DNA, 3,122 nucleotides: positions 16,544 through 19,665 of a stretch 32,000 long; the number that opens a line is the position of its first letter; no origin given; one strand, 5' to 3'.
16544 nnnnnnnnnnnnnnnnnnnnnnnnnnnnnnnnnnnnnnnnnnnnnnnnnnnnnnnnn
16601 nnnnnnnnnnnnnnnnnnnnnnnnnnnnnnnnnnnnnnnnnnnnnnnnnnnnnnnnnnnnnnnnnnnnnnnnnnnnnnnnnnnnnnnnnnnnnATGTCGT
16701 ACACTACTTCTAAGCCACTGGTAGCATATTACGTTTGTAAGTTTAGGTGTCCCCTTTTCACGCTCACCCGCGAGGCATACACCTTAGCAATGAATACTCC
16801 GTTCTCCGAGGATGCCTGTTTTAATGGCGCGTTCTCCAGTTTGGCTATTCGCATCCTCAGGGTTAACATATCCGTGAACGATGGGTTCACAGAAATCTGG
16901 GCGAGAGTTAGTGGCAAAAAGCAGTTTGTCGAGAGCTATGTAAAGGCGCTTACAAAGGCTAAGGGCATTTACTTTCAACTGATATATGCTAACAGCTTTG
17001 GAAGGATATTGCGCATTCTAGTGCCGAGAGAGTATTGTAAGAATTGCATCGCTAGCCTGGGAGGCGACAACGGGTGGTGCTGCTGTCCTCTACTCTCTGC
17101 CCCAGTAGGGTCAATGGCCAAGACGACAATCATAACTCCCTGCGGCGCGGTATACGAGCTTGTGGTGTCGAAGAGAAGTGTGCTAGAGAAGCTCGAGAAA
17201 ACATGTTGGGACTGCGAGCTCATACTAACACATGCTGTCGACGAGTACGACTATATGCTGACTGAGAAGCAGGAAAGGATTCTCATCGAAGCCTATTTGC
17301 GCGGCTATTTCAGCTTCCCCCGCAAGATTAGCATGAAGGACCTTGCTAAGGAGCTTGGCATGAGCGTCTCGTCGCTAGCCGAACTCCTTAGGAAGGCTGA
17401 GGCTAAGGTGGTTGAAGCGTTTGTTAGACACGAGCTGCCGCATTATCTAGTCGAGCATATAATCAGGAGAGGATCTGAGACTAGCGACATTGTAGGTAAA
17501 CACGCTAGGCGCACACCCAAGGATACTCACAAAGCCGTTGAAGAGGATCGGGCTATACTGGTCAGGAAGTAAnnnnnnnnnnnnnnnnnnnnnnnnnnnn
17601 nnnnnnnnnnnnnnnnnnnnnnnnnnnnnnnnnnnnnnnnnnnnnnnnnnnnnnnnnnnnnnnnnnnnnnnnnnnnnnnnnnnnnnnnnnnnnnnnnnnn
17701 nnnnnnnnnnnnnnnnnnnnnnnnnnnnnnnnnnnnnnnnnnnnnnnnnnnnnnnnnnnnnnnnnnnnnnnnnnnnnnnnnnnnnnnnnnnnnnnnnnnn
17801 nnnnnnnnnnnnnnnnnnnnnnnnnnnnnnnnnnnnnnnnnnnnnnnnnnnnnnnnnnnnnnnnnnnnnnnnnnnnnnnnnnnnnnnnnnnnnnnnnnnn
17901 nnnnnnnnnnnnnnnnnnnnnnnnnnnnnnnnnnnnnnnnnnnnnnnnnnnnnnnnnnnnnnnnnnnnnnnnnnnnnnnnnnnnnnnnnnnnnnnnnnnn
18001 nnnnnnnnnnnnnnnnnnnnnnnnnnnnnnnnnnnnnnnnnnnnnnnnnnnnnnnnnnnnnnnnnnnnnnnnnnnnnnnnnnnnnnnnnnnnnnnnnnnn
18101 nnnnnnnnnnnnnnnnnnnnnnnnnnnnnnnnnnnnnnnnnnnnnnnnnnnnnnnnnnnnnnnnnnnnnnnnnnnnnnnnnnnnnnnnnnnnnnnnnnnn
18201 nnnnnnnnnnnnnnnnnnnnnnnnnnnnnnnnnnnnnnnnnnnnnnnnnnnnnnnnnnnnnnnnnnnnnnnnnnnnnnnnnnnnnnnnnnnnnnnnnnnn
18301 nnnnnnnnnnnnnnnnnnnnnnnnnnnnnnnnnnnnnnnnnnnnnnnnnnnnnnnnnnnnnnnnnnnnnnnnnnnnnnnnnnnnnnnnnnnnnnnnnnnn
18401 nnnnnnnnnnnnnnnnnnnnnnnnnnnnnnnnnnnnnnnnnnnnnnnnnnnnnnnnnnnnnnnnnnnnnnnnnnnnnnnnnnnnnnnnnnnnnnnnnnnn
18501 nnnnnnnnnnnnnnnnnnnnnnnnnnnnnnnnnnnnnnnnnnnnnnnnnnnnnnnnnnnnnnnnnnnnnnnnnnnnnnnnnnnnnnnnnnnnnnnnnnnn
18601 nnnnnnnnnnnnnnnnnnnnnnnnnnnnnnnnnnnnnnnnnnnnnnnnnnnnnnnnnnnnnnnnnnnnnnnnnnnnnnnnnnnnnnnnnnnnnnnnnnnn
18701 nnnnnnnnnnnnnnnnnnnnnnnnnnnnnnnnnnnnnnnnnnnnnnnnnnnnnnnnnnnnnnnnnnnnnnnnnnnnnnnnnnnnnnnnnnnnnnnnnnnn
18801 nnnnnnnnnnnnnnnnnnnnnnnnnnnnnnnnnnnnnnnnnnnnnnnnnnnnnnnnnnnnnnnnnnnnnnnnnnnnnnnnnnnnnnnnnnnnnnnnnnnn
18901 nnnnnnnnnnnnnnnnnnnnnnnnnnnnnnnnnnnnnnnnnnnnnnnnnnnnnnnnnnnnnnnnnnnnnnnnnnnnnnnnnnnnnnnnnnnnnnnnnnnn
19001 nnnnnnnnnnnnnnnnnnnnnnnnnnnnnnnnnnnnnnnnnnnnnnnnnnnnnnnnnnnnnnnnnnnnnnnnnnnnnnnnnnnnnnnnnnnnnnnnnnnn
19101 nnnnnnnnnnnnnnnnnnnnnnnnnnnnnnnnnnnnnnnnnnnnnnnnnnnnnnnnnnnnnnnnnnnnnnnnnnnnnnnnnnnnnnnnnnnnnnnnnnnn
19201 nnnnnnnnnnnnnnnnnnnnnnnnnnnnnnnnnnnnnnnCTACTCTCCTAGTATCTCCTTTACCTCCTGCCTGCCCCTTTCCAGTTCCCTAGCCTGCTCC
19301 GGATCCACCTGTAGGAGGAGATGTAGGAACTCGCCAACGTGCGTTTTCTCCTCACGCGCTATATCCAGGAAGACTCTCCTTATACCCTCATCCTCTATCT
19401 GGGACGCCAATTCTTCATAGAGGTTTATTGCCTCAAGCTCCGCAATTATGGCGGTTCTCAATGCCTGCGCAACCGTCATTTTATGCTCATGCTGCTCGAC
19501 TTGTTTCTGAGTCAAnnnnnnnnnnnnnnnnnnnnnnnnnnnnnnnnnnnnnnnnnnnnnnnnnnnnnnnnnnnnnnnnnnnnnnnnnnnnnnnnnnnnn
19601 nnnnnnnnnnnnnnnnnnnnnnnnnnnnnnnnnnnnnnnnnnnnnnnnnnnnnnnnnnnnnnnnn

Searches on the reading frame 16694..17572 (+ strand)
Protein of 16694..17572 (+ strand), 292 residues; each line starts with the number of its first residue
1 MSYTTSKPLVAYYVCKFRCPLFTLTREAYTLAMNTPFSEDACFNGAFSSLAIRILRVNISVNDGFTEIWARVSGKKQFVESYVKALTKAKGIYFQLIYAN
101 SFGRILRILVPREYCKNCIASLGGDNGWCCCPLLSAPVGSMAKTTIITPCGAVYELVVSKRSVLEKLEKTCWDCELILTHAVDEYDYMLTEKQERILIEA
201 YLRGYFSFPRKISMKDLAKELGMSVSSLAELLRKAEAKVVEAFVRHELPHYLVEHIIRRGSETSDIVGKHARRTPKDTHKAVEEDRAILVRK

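Call 3: search_protein_families(library=pfam, proteins=[window:16694-17572:+], max_evalue=0.01)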
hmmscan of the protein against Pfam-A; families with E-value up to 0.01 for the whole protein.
window:16694-17572:+ (292 aa): 5 families
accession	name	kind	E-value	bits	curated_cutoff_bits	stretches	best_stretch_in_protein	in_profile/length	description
PF04967.18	HTH_10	-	6.9e-18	64.6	23.1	1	189-241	1-53/53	HTH DNA binding domain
PF13412.12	HTH_24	-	0.0029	17.6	21.9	1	211-237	17-43/48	Winged helix-turn-helix DNA-binding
PF01399.33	PCI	-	0.0058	17.2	22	0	189-241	17-62/84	PCI domain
PF13730.12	HTH_36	-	0.0063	16.7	25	0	203-237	21-51/55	Helix-turn-helix domain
PF01381.28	HTH_3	-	0.0084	16.6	23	0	210-233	8-31/55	Helix-turn-helix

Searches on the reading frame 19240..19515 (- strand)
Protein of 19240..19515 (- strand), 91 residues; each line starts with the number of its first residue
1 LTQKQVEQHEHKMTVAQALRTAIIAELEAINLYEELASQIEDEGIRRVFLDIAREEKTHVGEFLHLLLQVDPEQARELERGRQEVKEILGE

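Call 3: search_protein_families(library=pfam, proteins=[window:19240-19515:-], max_evalue=0.01)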
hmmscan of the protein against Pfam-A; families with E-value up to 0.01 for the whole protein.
window:19240-19515:- (91 aa): 4 families
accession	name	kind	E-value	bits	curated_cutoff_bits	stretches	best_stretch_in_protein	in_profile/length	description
PF02915.23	Rubrerythrin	-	2.4e-10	41.4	22.8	1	18-78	2-65/137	Rubrerythrin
PF22277.2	EncFtn-like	-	7.7e-06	26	27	1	7-79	7-79/85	EncFtn-like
PF09537.16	DUF2383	-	0.0013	19.3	30.8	1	15-69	2-56/111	Domain of unknown function (DUF2383)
PF16361.10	Peptidase_S8_N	-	0.0022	18.9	30.5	1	26-88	25-87/142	N-terminal of Subtilase family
